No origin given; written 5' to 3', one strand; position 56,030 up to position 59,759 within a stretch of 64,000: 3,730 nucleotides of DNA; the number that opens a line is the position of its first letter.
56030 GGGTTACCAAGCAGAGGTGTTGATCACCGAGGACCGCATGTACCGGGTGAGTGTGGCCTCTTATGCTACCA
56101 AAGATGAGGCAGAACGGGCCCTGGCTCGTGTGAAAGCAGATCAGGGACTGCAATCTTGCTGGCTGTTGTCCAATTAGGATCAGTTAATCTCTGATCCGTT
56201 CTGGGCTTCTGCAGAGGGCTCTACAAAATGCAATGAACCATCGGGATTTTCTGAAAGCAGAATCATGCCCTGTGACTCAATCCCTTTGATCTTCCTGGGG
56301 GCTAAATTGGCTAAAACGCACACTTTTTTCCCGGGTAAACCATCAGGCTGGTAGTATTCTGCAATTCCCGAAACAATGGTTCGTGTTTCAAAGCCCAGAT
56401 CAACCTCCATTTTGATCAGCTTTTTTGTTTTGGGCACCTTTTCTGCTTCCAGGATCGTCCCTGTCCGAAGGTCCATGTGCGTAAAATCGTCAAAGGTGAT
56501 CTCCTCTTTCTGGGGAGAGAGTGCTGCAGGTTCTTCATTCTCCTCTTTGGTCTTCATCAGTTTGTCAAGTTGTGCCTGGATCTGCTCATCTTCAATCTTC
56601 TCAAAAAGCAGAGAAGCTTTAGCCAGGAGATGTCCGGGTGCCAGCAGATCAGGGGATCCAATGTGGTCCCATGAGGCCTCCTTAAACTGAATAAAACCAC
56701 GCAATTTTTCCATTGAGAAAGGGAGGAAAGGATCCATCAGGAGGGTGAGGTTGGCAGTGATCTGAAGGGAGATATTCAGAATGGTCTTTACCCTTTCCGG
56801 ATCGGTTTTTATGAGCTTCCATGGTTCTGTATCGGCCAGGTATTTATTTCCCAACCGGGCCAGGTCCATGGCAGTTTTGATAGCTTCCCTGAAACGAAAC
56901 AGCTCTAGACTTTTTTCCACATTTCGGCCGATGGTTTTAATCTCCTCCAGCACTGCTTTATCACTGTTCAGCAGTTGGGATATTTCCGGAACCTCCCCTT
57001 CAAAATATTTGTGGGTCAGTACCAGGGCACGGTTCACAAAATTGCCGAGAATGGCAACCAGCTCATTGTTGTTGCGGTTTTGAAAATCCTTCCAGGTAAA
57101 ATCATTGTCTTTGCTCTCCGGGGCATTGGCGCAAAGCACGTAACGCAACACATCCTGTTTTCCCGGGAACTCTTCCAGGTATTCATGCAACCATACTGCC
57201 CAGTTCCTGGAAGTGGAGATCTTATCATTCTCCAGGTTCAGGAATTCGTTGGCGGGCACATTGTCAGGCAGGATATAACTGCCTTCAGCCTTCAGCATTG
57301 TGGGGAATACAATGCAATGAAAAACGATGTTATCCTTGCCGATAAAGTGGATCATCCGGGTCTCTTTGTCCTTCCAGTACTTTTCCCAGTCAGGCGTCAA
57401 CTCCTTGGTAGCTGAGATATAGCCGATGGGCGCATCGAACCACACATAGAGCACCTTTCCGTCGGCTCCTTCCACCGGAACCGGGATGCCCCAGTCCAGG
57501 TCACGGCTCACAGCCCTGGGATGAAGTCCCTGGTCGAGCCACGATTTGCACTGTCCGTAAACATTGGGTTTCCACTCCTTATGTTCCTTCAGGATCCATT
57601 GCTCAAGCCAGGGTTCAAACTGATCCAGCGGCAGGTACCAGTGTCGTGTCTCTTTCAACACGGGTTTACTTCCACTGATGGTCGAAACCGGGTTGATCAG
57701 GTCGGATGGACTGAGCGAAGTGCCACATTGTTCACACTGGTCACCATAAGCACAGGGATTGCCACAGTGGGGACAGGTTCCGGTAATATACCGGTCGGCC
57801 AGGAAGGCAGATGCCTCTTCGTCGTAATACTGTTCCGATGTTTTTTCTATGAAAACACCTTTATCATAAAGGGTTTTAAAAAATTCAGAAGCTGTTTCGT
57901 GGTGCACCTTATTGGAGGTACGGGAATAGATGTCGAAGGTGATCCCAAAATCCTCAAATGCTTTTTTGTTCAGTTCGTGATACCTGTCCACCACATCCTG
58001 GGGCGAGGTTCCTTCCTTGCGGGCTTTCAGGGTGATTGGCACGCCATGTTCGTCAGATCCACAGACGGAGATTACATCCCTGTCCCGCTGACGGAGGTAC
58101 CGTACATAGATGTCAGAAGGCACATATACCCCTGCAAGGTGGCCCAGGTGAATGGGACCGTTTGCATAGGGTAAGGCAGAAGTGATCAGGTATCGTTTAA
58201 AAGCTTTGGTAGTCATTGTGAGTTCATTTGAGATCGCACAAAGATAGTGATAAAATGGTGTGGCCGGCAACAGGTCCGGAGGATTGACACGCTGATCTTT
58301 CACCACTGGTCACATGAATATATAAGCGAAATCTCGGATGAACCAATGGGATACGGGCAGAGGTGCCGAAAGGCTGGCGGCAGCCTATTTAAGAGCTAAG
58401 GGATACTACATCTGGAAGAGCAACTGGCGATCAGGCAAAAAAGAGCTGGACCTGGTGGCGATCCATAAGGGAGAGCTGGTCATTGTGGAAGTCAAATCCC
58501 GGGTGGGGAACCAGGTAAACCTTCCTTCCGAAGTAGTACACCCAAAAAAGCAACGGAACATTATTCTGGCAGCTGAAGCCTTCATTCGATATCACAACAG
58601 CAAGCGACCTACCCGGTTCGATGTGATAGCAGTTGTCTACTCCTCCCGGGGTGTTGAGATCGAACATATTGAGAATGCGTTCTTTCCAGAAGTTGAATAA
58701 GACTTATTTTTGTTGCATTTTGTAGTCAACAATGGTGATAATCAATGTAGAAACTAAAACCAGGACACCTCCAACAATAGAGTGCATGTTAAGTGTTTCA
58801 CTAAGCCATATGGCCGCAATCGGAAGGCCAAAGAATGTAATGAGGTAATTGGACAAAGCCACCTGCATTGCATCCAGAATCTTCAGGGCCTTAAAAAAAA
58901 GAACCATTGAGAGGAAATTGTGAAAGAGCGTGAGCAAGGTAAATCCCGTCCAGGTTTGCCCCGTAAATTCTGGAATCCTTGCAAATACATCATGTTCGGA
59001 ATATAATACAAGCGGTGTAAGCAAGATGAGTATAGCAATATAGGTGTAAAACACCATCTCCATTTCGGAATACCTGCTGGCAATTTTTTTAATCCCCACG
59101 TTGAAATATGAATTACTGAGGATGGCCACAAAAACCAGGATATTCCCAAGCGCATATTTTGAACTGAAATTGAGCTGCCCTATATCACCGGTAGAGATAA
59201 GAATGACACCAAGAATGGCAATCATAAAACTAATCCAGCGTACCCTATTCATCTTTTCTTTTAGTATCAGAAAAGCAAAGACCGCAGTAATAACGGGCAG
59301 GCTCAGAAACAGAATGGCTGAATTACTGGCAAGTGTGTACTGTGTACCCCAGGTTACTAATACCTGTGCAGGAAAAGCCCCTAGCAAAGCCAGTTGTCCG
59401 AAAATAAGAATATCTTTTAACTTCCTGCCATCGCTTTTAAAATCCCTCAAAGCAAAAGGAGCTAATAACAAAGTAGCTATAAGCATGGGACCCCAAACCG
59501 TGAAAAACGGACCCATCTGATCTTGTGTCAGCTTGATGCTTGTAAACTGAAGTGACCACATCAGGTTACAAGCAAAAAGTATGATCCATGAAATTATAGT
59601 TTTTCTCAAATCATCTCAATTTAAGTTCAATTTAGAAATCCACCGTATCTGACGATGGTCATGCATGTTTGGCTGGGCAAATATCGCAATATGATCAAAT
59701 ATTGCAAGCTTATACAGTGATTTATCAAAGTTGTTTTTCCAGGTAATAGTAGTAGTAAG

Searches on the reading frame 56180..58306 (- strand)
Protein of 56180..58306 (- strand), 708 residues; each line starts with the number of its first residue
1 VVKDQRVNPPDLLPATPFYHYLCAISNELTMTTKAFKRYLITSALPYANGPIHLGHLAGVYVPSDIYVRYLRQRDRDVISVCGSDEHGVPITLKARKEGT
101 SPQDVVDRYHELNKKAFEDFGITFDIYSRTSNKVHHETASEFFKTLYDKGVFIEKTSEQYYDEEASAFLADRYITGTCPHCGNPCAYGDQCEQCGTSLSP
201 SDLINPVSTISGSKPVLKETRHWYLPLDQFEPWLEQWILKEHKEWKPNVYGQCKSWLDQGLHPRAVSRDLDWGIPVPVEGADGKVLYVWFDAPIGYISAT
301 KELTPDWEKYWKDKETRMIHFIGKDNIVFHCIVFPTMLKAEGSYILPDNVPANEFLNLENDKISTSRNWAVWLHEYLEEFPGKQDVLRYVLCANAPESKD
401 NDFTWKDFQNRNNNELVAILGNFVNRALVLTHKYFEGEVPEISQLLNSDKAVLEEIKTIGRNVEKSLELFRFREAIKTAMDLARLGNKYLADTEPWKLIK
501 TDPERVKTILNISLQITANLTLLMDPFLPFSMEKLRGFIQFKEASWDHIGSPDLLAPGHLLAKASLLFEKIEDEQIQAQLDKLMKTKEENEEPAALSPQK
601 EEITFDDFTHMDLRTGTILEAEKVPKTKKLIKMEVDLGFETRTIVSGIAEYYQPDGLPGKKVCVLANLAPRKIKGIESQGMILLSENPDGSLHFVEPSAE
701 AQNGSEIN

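Call 35: search_protein_families(library=pfam, proteins=[window:56180-58306:-])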
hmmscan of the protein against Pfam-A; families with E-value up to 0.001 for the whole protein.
window:56180-58306:- (708 aa): 6 families
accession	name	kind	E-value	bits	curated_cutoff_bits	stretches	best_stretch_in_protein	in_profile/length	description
PF09334.17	tRNA-synt_1g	-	2.8e-160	533.8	20.1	1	39-427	1-390/391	tRNA synthetases class I (M)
PF01588.26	tRNA_bind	-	4.5e-27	94.4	27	1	613-705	1-95/96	Putative tRNA binding domain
PF19303.5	Anticodon_3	-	4.8e-19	69.2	23.5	1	439-580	1-144/152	Anticodon binding domain of methionyl tRNA ligase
PF00133.28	tRNA-synt_1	-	2.9e-14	53.1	22.7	1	32-278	18-245/414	tRNA synthetases class I (I, L, M and V)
PF08264.19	Anticodon_1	-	1.7e-07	31.6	25.1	1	449-536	1-87/148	Anticodon-binding domain of tRNA ligase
PF01406.26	tRNA-synt_1e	-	0.00059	19.7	27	0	51-165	22-135/301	tRNA synthetases class I (C) catalytic domain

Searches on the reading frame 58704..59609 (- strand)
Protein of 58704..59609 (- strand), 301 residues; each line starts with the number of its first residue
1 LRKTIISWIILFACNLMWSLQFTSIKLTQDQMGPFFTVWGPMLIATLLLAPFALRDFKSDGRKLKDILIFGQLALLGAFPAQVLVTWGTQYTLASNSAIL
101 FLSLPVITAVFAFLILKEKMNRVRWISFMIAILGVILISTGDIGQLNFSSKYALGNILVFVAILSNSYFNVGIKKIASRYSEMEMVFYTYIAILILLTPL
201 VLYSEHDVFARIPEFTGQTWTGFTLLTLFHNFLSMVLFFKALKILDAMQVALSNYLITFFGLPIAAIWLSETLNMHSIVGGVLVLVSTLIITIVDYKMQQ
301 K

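Call 35: search_protein_families(library=pfam, proteins=[window:58704-59609:-])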
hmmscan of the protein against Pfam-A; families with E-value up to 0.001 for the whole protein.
window:58704-59609:- (301 aa): 2 families
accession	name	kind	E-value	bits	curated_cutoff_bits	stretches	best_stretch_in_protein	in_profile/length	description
PF00892.27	EamA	-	2e-36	125.7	28.2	2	9-140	5-135/135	EamA-like transporter family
PF03151.22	TPT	-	2.2e-05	24.4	30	1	102-288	99-287/291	Triose-phosphate Transporter family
